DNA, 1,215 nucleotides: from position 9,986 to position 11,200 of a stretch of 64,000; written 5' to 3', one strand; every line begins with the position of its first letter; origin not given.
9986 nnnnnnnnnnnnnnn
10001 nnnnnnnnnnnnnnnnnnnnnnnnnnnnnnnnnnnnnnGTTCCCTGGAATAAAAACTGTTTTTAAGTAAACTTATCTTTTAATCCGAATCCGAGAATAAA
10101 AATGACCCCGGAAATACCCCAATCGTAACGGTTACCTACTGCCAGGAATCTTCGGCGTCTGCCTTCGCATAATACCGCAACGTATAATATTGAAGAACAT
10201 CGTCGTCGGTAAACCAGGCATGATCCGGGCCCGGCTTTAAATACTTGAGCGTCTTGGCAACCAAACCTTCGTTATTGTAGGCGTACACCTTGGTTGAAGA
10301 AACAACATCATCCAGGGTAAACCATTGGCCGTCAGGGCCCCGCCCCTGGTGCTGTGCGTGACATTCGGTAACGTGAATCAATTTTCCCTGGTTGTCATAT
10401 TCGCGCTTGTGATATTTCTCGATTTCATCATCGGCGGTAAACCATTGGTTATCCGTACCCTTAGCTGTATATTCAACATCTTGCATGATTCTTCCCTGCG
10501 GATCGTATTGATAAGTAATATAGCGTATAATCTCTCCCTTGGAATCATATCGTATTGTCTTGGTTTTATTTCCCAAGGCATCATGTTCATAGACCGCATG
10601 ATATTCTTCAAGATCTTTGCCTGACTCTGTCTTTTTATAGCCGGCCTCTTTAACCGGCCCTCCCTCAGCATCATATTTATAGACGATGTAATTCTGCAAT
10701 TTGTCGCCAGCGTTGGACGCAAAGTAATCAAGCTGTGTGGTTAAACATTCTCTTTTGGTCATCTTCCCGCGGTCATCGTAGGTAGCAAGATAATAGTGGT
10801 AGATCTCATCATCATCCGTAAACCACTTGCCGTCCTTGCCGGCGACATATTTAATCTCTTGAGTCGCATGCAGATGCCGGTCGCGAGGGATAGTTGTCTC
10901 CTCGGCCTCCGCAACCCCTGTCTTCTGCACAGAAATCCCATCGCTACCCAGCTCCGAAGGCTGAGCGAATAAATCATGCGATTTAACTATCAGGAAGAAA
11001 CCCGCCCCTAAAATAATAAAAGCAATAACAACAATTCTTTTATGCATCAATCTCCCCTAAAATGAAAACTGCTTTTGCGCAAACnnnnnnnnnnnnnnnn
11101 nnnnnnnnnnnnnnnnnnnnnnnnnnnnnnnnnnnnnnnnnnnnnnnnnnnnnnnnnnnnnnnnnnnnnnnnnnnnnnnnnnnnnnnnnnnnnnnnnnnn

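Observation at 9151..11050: Tandem paralogous secreted proteins built from a '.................' repeat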

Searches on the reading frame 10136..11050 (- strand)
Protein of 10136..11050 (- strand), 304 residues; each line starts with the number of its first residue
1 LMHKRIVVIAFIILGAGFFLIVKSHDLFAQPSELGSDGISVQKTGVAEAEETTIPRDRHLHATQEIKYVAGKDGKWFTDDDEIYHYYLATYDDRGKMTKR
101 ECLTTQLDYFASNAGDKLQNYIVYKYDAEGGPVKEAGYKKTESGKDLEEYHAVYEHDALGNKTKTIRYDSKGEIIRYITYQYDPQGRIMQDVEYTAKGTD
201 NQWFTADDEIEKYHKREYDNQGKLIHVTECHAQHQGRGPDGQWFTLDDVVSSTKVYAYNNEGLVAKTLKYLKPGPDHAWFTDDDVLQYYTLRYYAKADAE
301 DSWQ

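Call 3: search_protein_families(library=pfam, proteins=[window:10136-11050:-], max_evalue=1)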
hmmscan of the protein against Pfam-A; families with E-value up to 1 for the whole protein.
window:10136-11050:- (304 aa): 5 families
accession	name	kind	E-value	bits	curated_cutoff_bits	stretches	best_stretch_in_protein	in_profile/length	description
PF05593.20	RHS_repeat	-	1.3e-05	25.9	22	1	168-189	11-29/38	RHS Repeat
PF11178.13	DUF2963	-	0.011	15.6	22.6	1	152-186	10-44/52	Protein of unknown function (DUF2963)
PF00293.34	NUDIX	-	0.058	13.8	21.1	0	49-98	53-102/134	NUDIX domain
PF08153.17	NGP1NT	-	0.073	13.6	27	0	214-261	5-55/131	NGP1NT (NUC091) domain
PF09100.16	Qn_am_d_aIV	-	0.44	10.8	25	0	65-82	28-45/133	Quinohemoprotein amine dehydrogenase, alpha subunit domain IV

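Call 4: search_protein_families(library=ncbifam, proteins=[window:10136-11050:-], max_evalue=1)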
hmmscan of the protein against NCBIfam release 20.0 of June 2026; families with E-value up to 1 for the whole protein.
window:10136-11050:- (304 aa): 1 family
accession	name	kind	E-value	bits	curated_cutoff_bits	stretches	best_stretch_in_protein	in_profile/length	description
TIGR01643.1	YD_repeat_2x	repeat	0.5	11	15.8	0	218-231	1-14/42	YD repeat-containing protein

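Call 8: find_homologous_proteins(query=window:10136-11047:-, max_evalue=0.001)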
Query window:10136-11047:- (303 aa): 40 proteins with E <= 0.001 among 492 candidates.
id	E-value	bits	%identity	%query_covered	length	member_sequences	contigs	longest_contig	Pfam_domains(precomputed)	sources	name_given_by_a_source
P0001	2.8e-205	699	100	100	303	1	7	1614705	PF05593.20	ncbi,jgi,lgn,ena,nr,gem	ncbi:MAG TPA: hypothetical protein PL155_01465 [Candidatus Omnitrophota bacterium]|nr:hypothetical p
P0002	2.1e-104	368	55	95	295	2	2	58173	PF05593.20,PF11178.14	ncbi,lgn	-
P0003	6.7e-103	363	54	99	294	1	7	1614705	-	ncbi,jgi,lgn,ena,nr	ncbi:MAG TPA: hypothetical protein PL155_01460 [Candidatus Omnitrophota bacterium]|nr:hypothetical p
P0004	6.4e-89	317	54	85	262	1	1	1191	-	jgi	jgi:hypothetical protein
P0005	2.3e-81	292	49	96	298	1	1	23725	-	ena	-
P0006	5.0e-81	291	45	96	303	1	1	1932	-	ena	-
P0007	1.0e-76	277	53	79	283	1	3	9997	-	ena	-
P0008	2.4e-75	272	44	96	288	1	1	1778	-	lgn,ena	-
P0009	3.2e-75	272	44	96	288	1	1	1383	PF11178.14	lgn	-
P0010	4.1e-74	268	49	81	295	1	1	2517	-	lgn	-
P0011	7.6e-73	264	43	97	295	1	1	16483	-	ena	-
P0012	2.9e-71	259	44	89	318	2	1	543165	-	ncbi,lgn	ncbi:MAG: hypothetical protein WDL87_04830 [Candidatus Omnitrophota bacterium]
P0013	8.2e-68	247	45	94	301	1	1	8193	-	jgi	jgi:hypothetical protein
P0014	2.4e-63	233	44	97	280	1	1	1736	PF05593.20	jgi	jgi:hypothetical protein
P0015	2.8e-62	229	46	91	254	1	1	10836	PF05593.20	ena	-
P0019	1.3e-57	214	41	77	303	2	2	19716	-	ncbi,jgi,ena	-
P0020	1.5e-54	204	42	84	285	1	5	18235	-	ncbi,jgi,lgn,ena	-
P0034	4.5e-34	137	37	43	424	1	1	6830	-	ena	-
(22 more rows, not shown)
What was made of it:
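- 10136..11050 (-): geneB (REP-B): exported YD-like/WFTxDD repeat protein. 304-aa ORF from TTG; the likely start is the ATG at 11047 (303 aa). Identical to database protein P0001 (Candidatus Omnitrophota MAG, PL155_01465), call 8.
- Checked: The database entries for the same proteins start at the ATG (303 and 294 aa, call 8).
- About 40 full-length homologues exist (call 8).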

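Call 15: find_encoding_contigs(protein=P0012, flank=10000, max_places=3)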
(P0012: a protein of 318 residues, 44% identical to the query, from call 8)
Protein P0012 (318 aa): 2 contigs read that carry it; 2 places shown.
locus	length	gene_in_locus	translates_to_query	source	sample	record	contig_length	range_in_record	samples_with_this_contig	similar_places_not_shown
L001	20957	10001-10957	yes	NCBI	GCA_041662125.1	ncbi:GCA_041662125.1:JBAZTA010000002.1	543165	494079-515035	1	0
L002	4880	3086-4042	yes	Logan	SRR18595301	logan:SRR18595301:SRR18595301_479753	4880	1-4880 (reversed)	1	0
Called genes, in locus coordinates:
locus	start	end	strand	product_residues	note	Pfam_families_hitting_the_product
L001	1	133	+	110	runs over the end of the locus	PF02311:AraC_binding (weak), PF07883:Cupin_2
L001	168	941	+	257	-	PF01965:DJ-1_PfpI, PF17124:ThiJ_like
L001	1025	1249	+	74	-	-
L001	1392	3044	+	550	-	PF02776:TPP_enzyme_N, PF00205:TPP_enzyme_M, PF02775:TPP_enzyme_C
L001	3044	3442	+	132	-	PF00903:Glyoxalase, PF13669:Glyoxalase_4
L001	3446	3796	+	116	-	PF07784:DUF1622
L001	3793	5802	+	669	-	PF07603:Lcl_C, PF26707:DUF8237 (faint), PF07603:Lcl_C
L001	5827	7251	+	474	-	PF07690:MFS_1, PF00083:Sugar_tr, PF07690:MFS_1 (weak)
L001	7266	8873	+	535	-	PF03781:FGE-sulfatase (weak)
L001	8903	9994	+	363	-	PF03781:FGE-sulfatase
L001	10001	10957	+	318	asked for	-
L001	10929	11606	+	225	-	PF07885:Ion_trans_2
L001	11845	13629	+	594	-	PF07244:POTRA (faint), PF08479:POTRA_2, PF03865:ShlB (faint)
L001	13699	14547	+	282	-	PF04773:FecR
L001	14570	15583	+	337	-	PF10082:BBP2_2 (faint)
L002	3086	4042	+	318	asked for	-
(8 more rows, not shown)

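Call 16: find_encoding_contigs(protein=P0002, flank=10000, max_places=3)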
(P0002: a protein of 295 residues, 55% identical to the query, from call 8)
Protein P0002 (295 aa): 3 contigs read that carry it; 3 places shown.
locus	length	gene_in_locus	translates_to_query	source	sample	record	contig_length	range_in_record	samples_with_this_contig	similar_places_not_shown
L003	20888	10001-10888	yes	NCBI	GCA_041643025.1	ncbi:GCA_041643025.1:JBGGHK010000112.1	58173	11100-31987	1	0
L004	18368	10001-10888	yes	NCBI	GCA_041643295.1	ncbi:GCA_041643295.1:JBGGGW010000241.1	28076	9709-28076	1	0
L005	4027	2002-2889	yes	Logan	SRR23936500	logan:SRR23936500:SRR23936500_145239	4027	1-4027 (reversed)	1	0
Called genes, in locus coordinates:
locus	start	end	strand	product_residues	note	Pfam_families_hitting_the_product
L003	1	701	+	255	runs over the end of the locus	PF01965:DJ-1_PfpI (weak), PF17124:ThiJ_like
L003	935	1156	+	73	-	-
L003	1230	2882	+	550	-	PF02776:TPP_enzyme_N, PF00205:TPP_enzyme_M, PF02775:TPP_enzyme_C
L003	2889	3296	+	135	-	PF00903:Glyoxalase, PF13669:Glyoxalase_4, PF22677:Ble-like_N (faint)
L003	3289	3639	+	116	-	PF07784:DUF1622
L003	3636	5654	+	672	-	PF07603:Lcl_C, PF26707:DUF8237 (faint), PF07603:Lcl_C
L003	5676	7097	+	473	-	PF07690:MFS_1, PF00083:Sugar_tr, PF07690:MFS_1 (weak)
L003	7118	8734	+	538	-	PF03781:FGE-sulfatase (weak)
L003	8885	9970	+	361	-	PF03781:FGE-sulfatase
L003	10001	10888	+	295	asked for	PF11178:DUF2963 (faint), PF05593:RHS_repeat (faint)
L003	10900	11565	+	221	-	PF07885:Ion_trans_2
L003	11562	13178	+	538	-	-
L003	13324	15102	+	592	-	PF08479:POTRA_2, PF07244:POTRA (weak), PF03865:ShlB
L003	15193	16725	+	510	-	PF12895:ANAPC3 (faint), PF20308:TPR-S (faint), PF21033:RMD1-3 (faint), PF00515:TPR_1 (faint), PF07719:TPR_2 (faint), PF13174:TPR_6 (faint), PF13181:TPR_8 (faint), PF13428:TPR_14 (faint), +3 more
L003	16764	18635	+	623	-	PF04773:FecR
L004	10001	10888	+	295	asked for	PF11178:DUF2963 (faint), PF05593:RHS_repeat (faint)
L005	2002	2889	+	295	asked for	PF11178:DUF2963 (faint), PF05593:RHS_repeat (faint)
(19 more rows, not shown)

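Call 19: search_solved_structures(query=A2, max_evalue=1, show_alignments=2)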
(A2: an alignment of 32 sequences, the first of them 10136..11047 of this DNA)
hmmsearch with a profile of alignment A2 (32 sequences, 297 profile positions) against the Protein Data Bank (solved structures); distinct sequences matched with E-value up to 1: 2.
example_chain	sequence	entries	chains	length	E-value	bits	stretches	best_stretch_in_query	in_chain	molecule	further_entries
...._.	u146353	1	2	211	0.72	12.5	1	140-212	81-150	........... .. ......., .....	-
6xyw_AO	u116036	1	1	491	0.87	12.2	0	177-276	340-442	Pentatricopeptide repeat-containing protein At1g60770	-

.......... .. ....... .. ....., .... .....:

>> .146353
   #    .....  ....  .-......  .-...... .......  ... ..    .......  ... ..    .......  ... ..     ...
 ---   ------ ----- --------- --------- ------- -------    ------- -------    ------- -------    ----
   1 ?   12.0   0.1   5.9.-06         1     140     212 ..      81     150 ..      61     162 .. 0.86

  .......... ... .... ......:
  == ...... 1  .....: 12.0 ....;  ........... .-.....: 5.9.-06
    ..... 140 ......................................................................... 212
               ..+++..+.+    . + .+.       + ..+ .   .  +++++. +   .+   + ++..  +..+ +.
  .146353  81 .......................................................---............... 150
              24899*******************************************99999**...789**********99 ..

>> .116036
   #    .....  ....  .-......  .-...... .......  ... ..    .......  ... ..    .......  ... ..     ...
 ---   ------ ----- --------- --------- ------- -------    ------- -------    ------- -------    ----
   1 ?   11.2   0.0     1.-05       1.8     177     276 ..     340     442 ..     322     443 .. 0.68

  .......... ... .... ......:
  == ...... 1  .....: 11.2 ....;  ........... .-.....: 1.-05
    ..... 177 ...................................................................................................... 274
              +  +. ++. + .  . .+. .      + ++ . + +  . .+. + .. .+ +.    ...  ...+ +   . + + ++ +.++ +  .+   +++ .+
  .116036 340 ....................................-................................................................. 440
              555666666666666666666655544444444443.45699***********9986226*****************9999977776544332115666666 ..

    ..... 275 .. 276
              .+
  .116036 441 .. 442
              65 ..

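Call 20: predict_structure(alignment_id=A2)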
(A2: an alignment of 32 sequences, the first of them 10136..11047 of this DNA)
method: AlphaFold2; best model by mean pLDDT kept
length: 303 residues; sequences in the alignment: 32
mean_pLDDT: 85.5   pTM: 0.75
mean pLDDT of the five models: 85.5, 84.1, 83.8, 83.1, 81.9
residues with pLDDT >= 90: 202; 70-90: 50; 50-70: 18; < 50: 33
segments of 3 or more residues with pLDDT < 50: 25-52, 299-303
pLDDT, mean of each block of 10 residues (from residue 1): 81 81 47 34 40 62 95 93 94 91 80 88 89 95 96 91 96 98 94 98 98 96 96 96 97 95 96 93 96 73 37
secondary structure, 60 per line:
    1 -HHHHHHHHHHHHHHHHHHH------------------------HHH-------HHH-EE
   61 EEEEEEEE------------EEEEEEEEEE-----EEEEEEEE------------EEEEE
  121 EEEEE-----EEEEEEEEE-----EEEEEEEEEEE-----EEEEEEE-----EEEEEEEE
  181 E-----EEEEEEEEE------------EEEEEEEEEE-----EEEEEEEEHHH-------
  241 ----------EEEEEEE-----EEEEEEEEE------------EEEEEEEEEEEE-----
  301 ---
elements in order: H2-20 E59-68 E81-90 E96-103 E116-125 E131-139 E145-155 E161-167 E173-181 E187-195 E208-217 E223-230 E251-257 E263-271 E284-295
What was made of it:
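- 10136..11050 (-): AF2 model pLDDT 85.5, 14 strands, call 20.
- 10964..11050 (-): Signal peptide of geneB (aa 1-29, predicted cleavage LFA|Q). Helix 2-20 followed by a low-pLDDT linker (call 20).
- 10163..10873 (-): Repeat domain of geneB: seven 36-aa two-strand units (14 beta-strands). DSSP strands of the AF2 model (call 20).
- On Dockerin / EF-hand-type Ca2+ loops: The model is all-beta (call 20).
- Checked: Both have an N-terminal hydrophobic leader ending ...LFA|Q. The AF2 model shows a helix at 2-20 followed by a disordered 25-52 linker (call 20). This matches the 14 strands of the AF2 model (call 20).
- It has 14 strands in consecutive hairpins (call 20). The AF2 model is of high confidence (call 20).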

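Call 22: search_protein_representatives(alignment_id=A2)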
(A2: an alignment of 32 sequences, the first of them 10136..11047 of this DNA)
Query: 32 sequences, 297 profile positions. Proteins with E-value up to 0.001 (for the whole library): 3920; up to 1e-10: 776; up to 1e-30: 208. The best 150 are listed.
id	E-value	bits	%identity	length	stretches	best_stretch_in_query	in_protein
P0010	2.8e-111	388.1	-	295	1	1-294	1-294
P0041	3.9e-111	387.7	-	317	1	1-295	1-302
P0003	2.6e-109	381.7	-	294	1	1-295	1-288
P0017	1.9e-100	352.6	-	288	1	7-294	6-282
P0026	1.6e-99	349.6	-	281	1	1-295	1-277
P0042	9.7e-99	347.0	-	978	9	174-294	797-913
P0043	1.6e-98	346.3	-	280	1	12-294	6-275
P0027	7.1e-98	344.1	-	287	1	1-294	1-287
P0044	1.7e-96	339.6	-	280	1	3-293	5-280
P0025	1.5e-94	333.3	-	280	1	41-295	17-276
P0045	2.8e-94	332.4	-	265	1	55-295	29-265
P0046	1.1e-93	330.4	-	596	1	52-295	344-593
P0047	1.2e-93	330.3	-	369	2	40-295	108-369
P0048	1.1e-92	327.2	-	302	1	9-294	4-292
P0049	2.1e-92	326.2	-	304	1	3-291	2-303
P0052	3.7e-84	299.1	-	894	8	191-284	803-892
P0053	1.5e-79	284.0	-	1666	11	184-295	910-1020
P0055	1.1e-75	271.3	-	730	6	179-288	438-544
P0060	6.6e-71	255.6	-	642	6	69-265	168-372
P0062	6.6e-68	245.8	-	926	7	181-294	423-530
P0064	5.7e-64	232.8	-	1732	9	182-284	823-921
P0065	9.7e-64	232.1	-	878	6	181-289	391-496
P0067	9.0e-63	228.9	-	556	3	177-294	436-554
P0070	1.9e-59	218.0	-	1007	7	181-288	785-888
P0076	1.3e-56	208.7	-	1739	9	152-293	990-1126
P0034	1.6e-40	155.9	-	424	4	124-289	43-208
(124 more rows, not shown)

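Call 24: search_protein_families(library=pfam, proteins=[P0042, P0046, P0052, P0053, P0055, P0060, P0064, P0067, P0076, P0047], max_evalue=0.01)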
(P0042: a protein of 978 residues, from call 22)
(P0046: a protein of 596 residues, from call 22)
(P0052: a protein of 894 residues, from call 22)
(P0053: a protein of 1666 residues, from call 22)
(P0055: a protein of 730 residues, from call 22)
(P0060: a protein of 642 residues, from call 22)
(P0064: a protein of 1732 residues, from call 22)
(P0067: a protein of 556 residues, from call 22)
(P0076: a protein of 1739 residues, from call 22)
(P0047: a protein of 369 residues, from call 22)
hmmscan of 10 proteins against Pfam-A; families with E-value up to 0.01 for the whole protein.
P0042 (978 aa): 1 family
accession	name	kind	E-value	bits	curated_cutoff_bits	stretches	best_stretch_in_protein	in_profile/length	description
PF13205.12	Big_5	-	0.00024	22.2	23.6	1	61-153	12-105/105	Bacterial Ig-like domain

P0046 (596 aa): 1 family
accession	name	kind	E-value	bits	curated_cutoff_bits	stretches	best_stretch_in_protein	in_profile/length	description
PF03781.23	FGE-sulfatase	-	3.9e-45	154.9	23.3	1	28-335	3-254/255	Sulfatase-modifying factor enzyme 1-like domain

P0052 (894 aa): 1 family
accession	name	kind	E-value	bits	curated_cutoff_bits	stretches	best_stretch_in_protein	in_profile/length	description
PF13205.12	Big_5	-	0.00042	21.5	23.6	1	65-134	24-92/105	Bacterial Ig-like domain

P0053 (1666 aa): 1 family
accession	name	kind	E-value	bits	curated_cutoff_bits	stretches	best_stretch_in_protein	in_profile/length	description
PF02494.22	HYR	-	9.1e-13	48.8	21.7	2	325-387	17-81/81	HYR domain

P0055 (730 aa): 2 families
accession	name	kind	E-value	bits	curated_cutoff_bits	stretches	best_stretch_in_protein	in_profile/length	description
PF13205.12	Big_5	-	4.8e-17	63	23.6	1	201-307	1-104/105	Bacterial Ig-like domain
PF07653.23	SH3_2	-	0.0078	16.3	21.8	0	90-131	14-48/55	Variant SH3 domain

P0060 (642 aa): 4 families
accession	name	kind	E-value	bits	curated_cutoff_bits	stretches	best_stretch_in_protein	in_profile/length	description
PF13205.12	Big_5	-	1.6e-21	77.4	23.6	1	30-129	1-105/105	Bacterial Ig-like domain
PF07661.19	MORN_2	-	0.0058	17.1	29.6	0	324-338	5-19/22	MORN repeat variant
PF19078.6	Big_12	-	0.0066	17.1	27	0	30-123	1-94/102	Bacterial Ig-like domain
PF02369.22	Big_1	-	0.0099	16.4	34.9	0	90-129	3-42/93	Bacterial Ig-like domain (group 1)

P0064 (1732 aa): 3 families
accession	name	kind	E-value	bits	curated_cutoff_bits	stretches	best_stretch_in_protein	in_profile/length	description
PF02494.22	HYR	-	4.1e-07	30.7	21.7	1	410-496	2-81/81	HYR domain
PF12245.14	Big_3_2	-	0.0033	18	23.3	0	451-492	70-115/122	Bacterial Ig-like domain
PF13620.12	CarboxypepD_reg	-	0.0051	17.6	32.3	1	1318-1361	4-52/82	Carboxypeptidase regulatory-like domain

P0067 (556 aa): 1 family
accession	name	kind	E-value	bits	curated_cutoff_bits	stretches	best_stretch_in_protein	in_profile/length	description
PF22243.2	DUF5018-rel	-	0.0022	18.6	28.1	0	109-133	91-115/115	DUF5018-related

P0076 (1739 aa): 0 families

P0047 (369 aa): 0 families

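Call 25: fold_search(model_id=the predicted structure, library=pdb)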
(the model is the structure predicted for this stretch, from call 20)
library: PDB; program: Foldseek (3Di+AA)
matches with E <= 10: 1239; with E <= 0.001: 62
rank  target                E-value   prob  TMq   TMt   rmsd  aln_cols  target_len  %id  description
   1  8uy4_A                5.8e-09  1.00  0.19  0.06  15.7       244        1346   18  Acinetobacter baumannii Tse15 Rhs effector (released 2024-10-09)
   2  7pq5                  7.2e-09  0.92  0.08  0.04  19.2       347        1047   12  Photorhabdus laumondii T6SS-associated Rhs protein carrying the Tre23 toxin domain (released 2021-12-01)
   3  7q97_A                1.1e-08  1.00  0.12  0.04  18.7       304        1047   14  Structure of the bacterial type VI secretion system effector RhsA. (released 2021-12-22)
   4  8cp6_B                1.5e-08  1.00  0.21  0.08  15.0       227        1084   13  Type six secretion system exported effector 5 (Tse5) (released 2023-12-06)
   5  8h8b                  2.6e-08  1.00  0.14  0.05  17.5       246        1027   13  Type VI secretion system effector RhsP in its pre-autoproteolysis and monomeric form (released 2023-01-18)
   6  8qjd_B                3.1e-08  1.00  0.15  0.06  18.4       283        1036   12  T6SS-linked Rhs repeat protein - Salmonella bongori Rhs-core domain (released 2024-09-25)
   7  8qja_C                4.1e-08  1.00  0.21  0.08  16.4       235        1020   16  T6SS-linked Rhs repeat protein - Advenella mimigardefordensis VgrG-Rhs core (released 2024-09-25)
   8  8uxt                  4.3e-08  1.00  0.19  0.06  16.1       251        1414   20  Acinetobacter baumannii Tse15 Rhs effector, toxin cleavage mutant (D1369N, D1391N) (released 2024-10-09)
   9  8qjb_A                7.3e-08  0.90  0.09  0.04  17.5       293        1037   13  T6SS-linked Rhs repeat protein - Salmonella bongori Rhs-core domain extended N-terminus (released 2024-09-25)
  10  4ghb_A                7.8e-08  1.00  0.37  0.42   8.9       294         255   12  Crystal structure of a porin-like protein (BACUNI_01323) from Bacteroides uniformis ATCC 8492 at 2.32 A resolution (released 2012-08-29)
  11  8qja_A                9.1e-08  1.00  0.21  0.08  16.5       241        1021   16  T6SS-linked Rhs repeat protein - Advenella mimigardefordensis VgrG-Rhs core (released 2024-09-25)
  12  8qja_D                1.0e-07  1.00  0.21  0.08  16.5       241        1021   16  T6SS-linked Rhs repeat protein - Advenella mimigardefordensis VgrG-Rhs core (released 2024-09-25)
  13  8qja_B                1.3e-07  1.00  0.20  0.08  16.4       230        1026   16  T6SS-linked Rhs repeat protein - Advenella mimigardefordensis VgrG-Rhs core (released 2024-09-25)
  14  8qjc                  3.0e-07  1.00  0.15  0.06  18.4       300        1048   12  T6SS-linked Rhs repeat protein - Salmonella bongori Rhs-core domain with toxin domain (released 2024-09-25)
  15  9ifo_A                4.3e-07  0.95  0.12  0.04  18.3       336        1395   10  Structure of Teneurin-Like Protein (TLP) (released 2026-03-11)
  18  4ghb_B                8.3e-07  1.00  0.36  0.41  10.0       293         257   12  Crystal structure of a porin-like protein (BACUNI_01323) from Bacteroides uniformis ATCC 8492 at 2.32 A resolution (released 2012-08-29)
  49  3tzg_A                2.4e-04  1.00  0.38  0.46   9.1       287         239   10  Crystal structure of a porin-like protein (BVU_2266) from Bacteroides vulgatus ATCC 8482 at 2.80 A resolution (released 2011-11-16)
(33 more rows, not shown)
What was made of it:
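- Closest known: Other beta-hairpin repeat families: MORN_2. Same: Foldseek TMq of 0.36-0.38 for 4ghb and 3tzg, the best global fits (call 25).
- DUF4595 'porin-like' proteins and OspA single-layer sheets follow (call 25). RHS_repeat Pfam hits and Foldseek hits to Rhs and Tc shells (calls 3, 25). The Foldseek TM-scores are low (0.08-0.26), which points to local rather than global similarity (call 25).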

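Call 29: list_cluster_members(proteins=[P0046, P0042, P0053, P0055, P0060, P0064, P0076, P0062, P0065, P0070])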
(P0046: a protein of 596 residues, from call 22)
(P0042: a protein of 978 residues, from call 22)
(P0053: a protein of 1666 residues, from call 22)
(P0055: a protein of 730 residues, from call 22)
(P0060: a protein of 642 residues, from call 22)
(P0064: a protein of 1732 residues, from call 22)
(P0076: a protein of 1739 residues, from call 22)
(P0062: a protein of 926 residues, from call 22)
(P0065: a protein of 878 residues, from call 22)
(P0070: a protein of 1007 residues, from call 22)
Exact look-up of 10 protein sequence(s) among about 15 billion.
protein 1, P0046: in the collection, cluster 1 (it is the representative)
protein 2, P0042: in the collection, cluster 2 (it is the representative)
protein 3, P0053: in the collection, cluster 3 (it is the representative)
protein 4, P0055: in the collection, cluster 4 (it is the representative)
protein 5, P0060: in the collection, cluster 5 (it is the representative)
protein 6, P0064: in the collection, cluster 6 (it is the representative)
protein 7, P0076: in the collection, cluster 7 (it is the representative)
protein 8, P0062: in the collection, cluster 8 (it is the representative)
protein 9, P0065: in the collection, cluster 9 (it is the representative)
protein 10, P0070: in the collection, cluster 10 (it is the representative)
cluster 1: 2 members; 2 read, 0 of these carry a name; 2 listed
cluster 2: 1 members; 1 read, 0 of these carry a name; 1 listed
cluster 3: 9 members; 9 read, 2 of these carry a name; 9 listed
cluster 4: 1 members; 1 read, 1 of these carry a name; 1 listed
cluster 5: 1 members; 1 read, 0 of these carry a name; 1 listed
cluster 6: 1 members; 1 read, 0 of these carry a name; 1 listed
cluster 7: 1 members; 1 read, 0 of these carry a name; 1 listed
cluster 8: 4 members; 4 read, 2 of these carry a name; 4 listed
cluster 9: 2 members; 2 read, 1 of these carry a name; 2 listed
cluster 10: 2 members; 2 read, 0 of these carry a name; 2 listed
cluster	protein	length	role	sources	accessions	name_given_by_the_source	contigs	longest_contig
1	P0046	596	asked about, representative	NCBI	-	-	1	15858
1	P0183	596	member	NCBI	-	-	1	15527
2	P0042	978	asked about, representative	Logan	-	-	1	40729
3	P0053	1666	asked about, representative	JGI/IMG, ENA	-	-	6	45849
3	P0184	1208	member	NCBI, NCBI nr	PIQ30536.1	MAG: hypothetical protein COW62_12070 [Zetaproteobacteria bacterium ...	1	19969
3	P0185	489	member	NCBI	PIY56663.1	MAG: hypothetical protein COZ00_03040, partial [Zetaproteobacteria bacterium ...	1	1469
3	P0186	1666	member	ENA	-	-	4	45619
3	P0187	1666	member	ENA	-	-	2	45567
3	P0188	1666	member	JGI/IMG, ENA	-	-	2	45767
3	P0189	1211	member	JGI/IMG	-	-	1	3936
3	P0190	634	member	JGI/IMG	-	-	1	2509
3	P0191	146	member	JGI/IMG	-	-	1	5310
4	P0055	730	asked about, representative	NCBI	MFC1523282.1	Ig-like domain-containing protein [Thermodesulfobacteriota bacterium]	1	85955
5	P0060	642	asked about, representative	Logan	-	-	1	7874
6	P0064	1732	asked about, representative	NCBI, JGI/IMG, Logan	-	-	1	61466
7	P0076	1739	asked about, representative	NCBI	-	-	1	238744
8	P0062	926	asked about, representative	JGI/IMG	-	-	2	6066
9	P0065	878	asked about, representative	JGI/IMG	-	hypothetical protein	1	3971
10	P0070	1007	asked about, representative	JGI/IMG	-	-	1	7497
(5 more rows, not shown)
